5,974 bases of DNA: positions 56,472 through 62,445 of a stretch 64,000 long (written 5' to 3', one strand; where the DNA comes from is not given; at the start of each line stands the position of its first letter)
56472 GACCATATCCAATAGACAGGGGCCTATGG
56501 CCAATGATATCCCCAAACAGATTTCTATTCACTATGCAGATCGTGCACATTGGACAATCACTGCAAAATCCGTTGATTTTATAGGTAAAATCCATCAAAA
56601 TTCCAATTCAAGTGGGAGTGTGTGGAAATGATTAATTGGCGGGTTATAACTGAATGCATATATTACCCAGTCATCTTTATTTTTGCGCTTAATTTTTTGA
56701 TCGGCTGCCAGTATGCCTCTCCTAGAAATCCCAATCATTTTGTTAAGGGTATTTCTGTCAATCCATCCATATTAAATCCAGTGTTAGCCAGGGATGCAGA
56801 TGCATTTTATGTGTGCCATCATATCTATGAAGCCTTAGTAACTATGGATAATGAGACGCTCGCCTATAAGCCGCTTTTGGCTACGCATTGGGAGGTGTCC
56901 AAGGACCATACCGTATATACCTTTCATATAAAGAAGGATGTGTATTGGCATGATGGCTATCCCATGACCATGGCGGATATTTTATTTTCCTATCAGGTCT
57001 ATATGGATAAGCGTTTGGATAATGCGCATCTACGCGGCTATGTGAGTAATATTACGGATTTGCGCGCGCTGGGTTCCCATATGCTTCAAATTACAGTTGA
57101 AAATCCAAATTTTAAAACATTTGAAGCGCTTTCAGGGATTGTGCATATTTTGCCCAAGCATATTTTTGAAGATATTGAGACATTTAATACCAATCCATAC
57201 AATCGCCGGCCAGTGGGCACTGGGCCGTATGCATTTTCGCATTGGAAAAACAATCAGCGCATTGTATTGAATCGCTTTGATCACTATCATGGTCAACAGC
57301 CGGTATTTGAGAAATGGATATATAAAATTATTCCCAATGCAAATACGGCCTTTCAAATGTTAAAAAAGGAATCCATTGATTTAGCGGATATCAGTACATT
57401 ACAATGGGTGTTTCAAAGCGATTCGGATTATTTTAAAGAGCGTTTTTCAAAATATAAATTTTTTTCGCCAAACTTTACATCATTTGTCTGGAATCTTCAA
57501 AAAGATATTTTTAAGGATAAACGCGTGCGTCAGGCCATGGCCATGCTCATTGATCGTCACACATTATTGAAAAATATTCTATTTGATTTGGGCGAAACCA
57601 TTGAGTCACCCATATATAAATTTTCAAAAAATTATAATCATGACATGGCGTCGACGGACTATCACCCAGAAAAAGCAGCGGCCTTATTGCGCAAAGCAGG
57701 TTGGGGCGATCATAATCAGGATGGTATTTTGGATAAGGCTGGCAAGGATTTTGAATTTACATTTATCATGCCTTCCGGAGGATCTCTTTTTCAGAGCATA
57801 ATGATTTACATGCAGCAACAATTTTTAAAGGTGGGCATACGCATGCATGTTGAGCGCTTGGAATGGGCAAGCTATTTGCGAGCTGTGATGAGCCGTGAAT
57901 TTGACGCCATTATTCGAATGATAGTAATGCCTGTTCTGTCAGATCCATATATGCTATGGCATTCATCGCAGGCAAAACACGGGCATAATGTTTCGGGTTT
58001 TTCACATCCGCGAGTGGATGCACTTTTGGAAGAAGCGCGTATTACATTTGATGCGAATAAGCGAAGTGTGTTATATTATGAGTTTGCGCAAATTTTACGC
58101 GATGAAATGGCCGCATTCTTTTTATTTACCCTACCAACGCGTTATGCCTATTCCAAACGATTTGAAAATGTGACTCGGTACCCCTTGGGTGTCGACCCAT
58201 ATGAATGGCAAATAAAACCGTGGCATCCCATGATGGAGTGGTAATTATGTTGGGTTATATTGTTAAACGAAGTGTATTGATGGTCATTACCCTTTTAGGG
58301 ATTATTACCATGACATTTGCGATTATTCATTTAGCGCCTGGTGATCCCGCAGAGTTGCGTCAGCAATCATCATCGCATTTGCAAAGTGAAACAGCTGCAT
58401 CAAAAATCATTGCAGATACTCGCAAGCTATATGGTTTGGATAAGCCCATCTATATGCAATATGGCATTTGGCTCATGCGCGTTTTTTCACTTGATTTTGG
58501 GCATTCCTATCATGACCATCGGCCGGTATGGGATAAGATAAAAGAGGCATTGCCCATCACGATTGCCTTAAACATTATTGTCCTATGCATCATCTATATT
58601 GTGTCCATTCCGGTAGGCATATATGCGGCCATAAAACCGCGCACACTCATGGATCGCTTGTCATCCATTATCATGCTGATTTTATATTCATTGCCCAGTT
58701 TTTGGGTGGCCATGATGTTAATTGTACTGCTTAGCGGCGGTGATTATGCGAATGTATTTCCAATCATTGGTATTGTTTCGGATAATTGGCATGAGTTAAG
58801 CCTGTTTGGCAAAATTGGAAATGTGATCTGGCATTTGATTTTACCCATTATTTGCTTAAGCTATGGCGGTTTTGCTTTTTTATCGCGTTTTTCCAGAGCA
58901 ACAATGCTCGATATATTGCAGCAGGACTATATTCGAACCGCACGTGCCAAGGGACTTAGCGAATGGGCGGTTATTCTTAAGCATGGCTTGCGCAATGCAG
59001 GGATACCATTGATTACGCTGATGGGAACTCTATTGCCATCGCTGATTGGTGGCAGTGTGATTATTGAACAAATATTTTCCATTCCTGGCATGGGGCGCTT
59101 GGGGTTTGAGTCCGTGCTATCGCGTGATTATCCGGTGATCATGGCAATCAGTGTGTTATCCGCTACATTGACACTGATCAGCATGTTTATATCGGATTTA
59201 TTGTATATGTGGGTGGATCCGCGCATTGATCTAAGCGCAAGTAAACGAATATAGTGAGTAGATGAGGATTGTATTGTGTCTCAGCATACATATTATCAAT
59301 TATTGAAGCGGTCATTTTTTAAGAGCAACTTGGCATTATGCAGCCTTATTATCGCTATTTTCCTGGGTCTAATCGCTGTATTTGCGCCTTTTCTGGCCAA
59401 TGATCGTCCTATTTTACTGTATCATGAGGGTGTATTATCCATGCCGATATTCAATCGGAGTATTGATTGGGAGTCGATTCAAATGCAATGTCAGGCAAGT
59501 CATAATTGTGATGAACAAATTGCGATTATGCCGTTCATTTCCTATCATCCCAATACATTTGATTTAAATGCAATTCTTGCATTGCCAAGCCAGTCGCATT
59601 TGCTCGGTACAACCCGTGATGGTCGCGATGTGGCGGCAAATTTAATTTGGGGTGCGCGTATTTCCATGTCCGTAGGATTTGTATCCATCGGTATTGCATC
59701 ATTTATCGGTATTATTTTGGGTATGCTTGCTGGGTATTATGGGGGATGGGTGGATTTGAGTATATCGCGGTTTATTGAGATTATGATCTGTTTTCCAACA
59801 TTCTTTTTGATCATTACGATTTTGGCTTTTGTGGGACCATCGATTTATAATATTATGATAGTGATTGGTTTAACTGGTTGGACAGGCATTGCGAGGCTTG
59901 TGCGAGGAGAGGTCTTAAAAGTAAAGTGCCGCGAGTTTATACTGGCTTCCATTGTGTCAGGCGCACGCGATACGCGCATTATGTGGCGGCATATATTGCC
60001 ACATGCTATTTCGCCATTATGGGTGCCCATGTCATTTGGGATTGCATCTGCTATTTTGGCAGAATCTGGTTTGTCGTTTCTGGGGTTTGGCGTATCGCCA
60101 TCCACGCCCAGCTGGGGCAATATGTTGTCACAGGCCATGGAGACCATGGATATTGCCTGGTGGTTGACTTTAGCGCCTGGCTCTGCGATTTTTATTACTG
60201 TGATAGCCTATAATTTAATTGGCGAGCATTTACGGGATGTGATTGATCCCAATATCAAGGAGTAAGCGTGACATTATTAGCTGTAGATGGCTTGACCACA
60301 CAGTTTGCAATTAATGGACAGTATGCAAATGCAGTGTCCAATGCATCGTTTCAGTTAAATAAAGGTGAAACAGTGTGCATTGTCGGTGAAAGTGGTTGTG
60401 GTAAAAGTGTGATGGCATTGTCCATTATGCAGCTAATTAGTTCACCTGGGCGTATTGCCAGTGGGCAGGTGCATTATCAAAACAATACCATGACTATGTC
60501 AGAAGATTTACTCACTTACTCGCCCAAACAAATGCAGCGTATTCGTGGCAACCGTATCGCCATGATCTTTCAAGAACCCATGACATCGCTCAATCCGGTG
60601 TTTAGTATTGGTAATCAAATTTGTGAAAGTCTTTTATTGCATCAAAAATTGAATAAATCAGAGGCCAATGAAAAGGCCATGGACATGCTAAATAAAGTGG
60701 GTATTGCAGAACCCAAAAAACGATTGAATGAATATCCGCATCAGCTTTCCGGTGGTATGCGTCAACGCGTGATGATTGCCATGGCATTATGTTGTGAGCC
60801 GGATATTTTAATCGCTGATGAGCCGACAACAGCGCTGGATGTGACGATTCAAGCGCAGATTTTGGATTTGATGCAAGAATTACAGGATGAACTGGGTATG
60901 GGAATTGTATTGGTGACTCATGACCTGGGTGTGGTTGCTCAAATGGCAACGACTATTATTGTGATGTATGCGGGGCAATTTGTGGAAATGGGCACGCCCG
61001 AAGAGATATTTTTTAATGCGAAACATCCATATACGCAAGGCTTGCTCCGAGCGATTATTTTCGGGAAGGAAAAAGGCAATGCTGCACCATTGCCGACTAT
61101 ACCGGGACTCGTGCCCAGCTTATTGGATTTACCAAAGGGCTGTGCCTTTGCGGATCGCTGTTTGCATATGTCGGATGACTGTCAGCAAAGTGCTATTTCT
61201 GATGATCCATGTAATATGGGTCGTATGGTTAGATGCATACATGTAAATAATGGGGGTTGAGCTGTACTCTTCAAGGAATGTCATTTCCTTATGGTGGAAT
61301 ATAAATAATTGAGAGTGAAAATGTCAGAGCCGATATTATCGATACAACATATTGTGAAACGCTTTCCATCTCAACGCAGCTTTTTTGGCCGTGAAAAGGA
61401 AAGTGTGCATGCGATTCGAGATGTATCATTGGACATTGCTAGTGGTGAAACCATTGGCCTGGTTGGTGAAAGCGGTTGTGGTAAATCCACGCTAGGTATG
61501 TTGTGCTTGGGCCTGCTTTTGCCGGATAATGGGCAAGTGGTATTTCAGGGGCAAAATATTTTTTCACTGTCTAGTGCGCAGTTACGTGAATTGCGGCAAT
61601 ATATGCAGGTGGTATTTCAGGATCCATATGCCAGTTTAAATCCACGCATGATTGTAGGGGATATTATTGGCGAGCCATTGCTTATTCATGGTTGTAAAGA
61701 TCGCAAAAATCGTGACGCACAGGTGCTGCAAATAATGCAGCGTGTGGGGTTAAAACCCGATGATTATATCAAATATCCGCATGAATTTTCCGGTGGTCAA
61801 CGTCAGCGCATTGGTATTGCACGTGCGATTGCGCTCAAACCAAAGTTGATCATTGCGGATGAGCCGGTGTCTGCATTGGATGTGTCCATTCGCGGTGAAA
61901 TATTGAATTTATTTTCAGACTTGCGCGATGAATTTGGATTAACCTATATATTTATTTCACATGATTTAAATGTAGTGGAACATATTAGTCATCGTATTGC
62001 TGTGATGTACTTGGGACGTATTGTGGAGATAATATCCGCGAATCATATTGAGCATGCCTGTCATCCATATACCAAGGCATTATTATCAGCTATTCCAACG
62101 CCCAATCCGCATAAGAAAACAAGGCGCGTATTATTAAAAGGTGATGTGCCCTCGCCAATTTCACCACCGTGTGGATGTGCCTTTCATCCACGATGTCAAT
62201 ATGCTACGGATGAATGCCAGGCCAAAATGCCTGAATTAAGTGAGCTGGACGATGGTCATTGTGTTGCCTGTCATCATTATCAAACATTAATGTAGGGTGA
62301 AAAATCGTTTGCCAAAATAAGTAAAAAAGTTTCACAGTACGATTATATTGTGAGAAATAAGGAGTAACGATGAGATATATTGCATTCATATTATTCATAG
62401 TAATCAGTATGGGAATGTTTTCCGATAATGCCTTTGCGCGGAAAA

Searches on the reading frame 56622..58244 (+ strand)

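Call 32: search_protein_families(library=ncbifam, proteins=[window:56622-58244:+], max_evalue=0.00001)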
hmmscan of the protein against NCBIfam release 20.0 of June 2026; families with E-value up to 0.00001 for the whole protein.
window:56622-58244:+ (540 aa): 11 families
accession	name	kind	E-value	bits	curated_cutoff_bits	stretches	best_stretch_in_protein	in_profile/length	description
NF045467.1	Opp4A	equivalog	4.8e-63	213.2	650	1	49-530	47-555/556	oligopeptide ABC transporter substrate-binding protein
TIGR02294.1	nickel_nikA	equivalog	1e-48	166.1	393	1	51-495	19-464/501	nickel ABC transporter substrate-binding protein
NF045468.1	Opp5A_nikA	equivalog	1.6e-41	142.3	600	1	47-517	23-472/488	nickel ABC transporter substrate-binding protein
NF047575.1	opine_bind_CntA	exception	4.6e-37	127.8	800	1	67-496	64-497/535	staphylopine-dependent metal ABC transporter substrate-binding lipoprotein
NF043070.1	DppA_dipep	equivalog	5.3e-34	117.7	1005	1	47-509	38-510/535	dipeptide ABC transporter periplasmic-binding protein DppA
TIGR04028.1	SBP_KPN_01854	hypoth_equivalog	5.4e-26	91.2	468.5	1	65-517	27-493/509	TIGR04028 family ABC transporter substrate-binding protein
NF011689.0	PRK15109.1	equivalog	3.4e-24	85.4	560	1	41-497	37-503/547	ABC transporter substrate-binding protein SapA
NF011684.0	PRK15104.1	equivalog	1.7e-22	79.9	947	1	43-498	44-505/543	oligopeptide ABC transporter substrate-binding protein OppA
NF011942.0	PRK15413.1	equivalog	6.1e-22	78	594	1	41-497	31-476/512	glutathione ABC transporter substrate-binding protein GsiB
NF007287.0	PRK09755.1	equivalog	2.8e-20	72.6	1098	1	46-493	41-492/535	ABC transporter substrate-binding protein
NF010149.0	PRK13626.1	equivalog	2.3e-12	46.4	476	1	62-241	144-308/552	HTH-type transcriptional regulator SgrR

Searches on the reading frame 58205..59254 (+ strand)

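Call 32: search_protein_families(library=ncbifam, proteins=[window:58205-59254:+], max_evalue=0.00001)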
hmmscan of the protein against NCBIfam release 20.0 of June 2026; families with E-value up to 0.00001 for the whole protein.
window:58205-59254:+ (349 aa): 14 families
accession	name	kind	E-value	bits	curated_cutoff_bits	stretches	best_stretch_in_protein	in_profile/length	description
NF045470.1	Opp2B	equivalog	5.1e-85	285.3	350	1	23-341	2-299/300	nickel ABC transporter permease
TIGR02789.1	nickel_nikB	equivalog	5.4e-78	262.5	447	1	15-342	1-307/314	nickel ABC transporter permease subunit NikB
NF011712.0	PRK15133.1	subfamily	3.4e-72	243.4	445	1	61-344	78-362/364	microcin C ABC transporter permease YejB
NF045469.1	Opp1B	equivalog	8.3e-72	242.3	380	1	15-341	1-306/307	nickel/cobalt ABC transporter permease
NF045472.1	Opp4B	equivalog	1.4e-70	238.2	450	1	15-341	1-318/319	oligopeptide ABC transporter permease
NF007677.0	PRK10352.1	equivalog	3.8e-68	229.9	433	1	15-345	1-310/314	nickel ABC transporter permease subunit NikB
NF045471.1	Opp3B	equivalog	7.3e-68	229.2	480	1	15-346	1-307/308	oligopeptide ABC transporter permease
NF008161.0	PRK10914.1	equivalog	2e-60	204.8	590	1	15-342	1-336/339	dipeptide ABC transporter permease DppB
NF011661.0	PRK15081.1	equivalog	5.6e-60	203.4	463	1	15-341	1-303/306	glutathione ABC transporter permease GsiC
NF007008.0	PRK09471.1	equivalog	4.1e-51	174.3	388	1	15-341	1-304/306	oligopeptide ABC transporter permease OppB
NF043081.1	MMSYN1_0165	equivalog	9.3e-42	143.4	350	1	104-344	163-387/388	oligopeptide ABC transporter permease OppB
NF011690.0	PRK15110.1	equivalog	7.5e-35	120.9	432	1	85-335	43-307/321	putrescine export ABC transporter permease SapB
NF045474.1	Opp2C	equivalog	3.1e-09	36.8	300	1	200-274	94-165/236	nickel transporter permease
TIGR02790.1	nickel_nikC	equivalog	5.4e-06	26.2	358.45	1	198-276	114-188/258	nickel ABC transporter permease subunit NikC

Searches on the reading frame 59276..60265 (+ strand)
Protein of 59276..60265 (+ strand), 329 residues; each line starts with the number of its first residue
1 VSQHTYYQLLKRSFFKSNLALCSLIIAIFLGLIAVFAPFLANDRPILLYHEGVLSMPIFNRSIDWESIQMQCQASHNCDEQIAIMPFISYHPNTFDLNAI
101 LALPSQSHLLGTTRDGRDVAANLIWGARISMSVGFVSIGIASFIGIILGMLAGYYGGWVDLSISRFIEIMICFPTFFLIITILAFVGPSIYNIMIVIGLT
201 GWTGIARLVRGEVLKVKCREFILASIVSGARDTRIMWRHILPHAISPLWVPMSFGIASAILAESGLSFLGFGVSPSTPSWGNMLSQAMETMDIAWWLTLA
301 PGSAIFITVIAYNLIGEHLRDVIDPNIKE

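Call 32: search_protein_families(library=ncbifam, proteins=[window:59276-60265:+], max_evalue=0.00001)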
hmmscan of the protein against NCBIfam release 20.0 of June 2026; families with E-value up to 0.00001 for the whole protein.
window:59276-60265:+ (329 aa): 17 families
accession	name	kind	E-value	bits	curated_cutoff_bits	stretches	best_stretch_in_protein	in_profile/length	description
NF045476.1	Opp4C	equivalog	4.2e-83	278.8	350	1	85-325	33-277/278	oligopeptide ABC transporter permease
NF045474.1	Opp2C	equivalog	3.4e-70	236.3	300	1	90-324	2-236/236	nickel transporter permease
NF045473.1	Opp1C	equivalog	1.1e-67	228.3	350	1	86-326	25-266/267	nickel/cobalt ABC transporter permease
TIGR02790.1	nickel_nikC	equivalog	4.2e-63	213.3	358.45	1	87-324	21-258/258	nickel ABC transporter permease subunit NikC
NF011662.0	PRK15082.1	equivalog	2.1e-62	211.2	484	1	91-328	64-301/303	glutathione ABC transporter permease GsiD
NF008160.0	PRK10913.1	equivalog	5.6e-62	209.9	483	1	105-328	76-299/300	dipeptide ABC transporter permease DppC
NF045475.1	Opp3C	equivalog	4.1e-57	193.8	450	1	4-328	21-328/328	oligopeptide ABC transporter permease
NF007738.0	PRK10417.1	equivalog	4.1e-57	193.8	335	1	88-328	32-272/277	nickel ABC transporter permease subunit NikC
NF007376.0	PRK09881.1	equivalog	1.9e-53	181.4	434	1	84-327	49-293/298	D,D-dipeptide ABC transporter permease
NF011935.0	PRK15406.1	equivalog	6.8e-52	177.1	433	1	105-326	79-300/302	oligopeptide ABC transporter permease OppC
NF047573.1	opine_perm_CntC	exception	2.2e-49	168.2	440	1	86-327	29-271/271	staphylopine uptake ABC transporter permease subunit CntC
NF011596.0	PRK15021.1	subfamily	1.1e-40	139.8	439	1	20-326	21-338/341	microcin C ABC transporter permease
NF043080.1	MMSYN1_0166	equivalog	2.2e-36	125.4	370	1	98-326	73-304/307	oligopeptide ABC transporter permease OppC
NF011691.0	PRK15111.1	equivalog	1.2e-31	110.4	379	1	107-325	75-293/296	putrescine export ABC transporter permease SapC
NF045470.1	Opp2B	equivalog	2.1e-09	37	350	1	114-293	78-267/300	nickel ABC transporter permease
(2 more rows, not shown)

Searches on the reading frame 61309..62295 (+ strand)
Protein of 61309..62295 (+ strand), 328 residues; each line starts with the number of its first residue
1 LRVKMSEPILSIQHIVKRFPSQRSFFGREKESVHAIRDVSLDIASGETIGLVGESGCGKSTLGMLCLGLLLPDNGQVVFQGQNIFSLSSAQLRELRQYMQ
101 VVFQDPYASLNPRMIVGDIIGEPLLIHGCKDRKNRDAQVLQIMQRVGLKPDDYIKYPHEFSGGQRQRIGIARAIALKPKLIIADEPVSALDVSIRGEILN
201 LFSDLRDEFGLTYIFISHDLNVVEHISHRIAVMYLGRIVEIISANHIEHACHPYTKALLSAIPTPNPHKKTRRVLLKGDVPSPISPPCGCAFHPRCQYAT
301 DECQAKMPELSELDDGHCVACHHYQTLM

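Call 32: search_protein_families(library=ncbifam, proteins=[window:61309-62295:+], max_evalue=0.00001)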
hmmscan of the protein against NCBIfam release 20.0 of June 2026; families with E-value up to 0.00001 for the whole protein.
window:61309-62295:+ (328 aa): 185 families (the best 25 are shown)
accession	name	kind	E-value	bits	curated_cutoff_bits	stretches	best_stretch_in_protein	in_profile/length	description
NF008453.0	PRK11308.1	subfamily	1.7e-118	395.7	408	1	4-325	7-327/334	dipeptide ABC transporter ATP-binding protein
NF011659.0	PRK15079.1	equivalog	2.2e-108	361.9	540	1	9-325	11-332/334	murein tripeptide/oligopeptide ABC transporter ATP binding protein OppF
NF043071.1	DppF_dipep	equivalog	2.2e-105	352.7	660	1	6-322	10-325/331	dipeptide ABC transporter ATP-binding subunit DppF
NF007613.0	PRK10261.1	equivalog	2.6e-105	353.1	1077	1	5-285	309-591/623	glutathione ABC transporter ATP-binding protein GsiA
NF043078.1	MMSYN1_0168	equivalog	7.3e-87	292.5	800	3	129-276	463-611/649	oligopeptide ABC transporter ATP-binding protein OppF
TIGR02769.1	nickel_nikE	equivalog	1.1e-78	264.4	332.55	1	9-271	2-262/265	nickel import ATP-binding protein NikE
NF011713.0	PRK15134.1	equivalog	1.3e-73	248.5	834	1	6-260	272-527/529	microcin C ABC transporter ATP-binding protein YejF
NF007010.1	PRK09473.1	subfamily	3.8e-70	236.2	575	1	26-324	11-314/318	oligopeptide ABC transporter ATP-binding protein OppD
NF007739.0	PRK10419.1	subfamily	1.2e-69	234.8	354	1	9-271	3-263/268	nickel ABC transporter ATP-binding protein NikE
NF008246.0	PRK11022.1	equivalog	2.4e-67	227.3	541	1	25-323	12-316/326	dipeptide ABC transporter ATP-binding protein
NF043079.1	MMSYN1_0167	equivalog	1e-63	216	740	2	91-318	299-529/561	oligopeptide ABC transporter ATP-binding protein OppD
NF011692.0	PRK15112.1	equivalog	3.1e-54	184.4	452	1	5-260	1-252/269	putrescine export ABC transporter ATP-binding protein SapF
NF047576.1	opine_ATP_CntF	equivalog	6.2e-51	173.1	385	1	34-261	18-252/264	staphylopine uptake ABC transporter ATP-binding protein CntF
NF047578.1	opine_ATP_CntD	equivalog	1.6e-50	171.8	380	1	34-261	18-252/266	staphylopine uptake ABC transporter ATP-binding protein CntD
TIGR02770.1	nickel_nikD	equivalog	3.1e-49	167.4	318.7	1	36-261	2-228/230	nickel import ATP-binding protein NikD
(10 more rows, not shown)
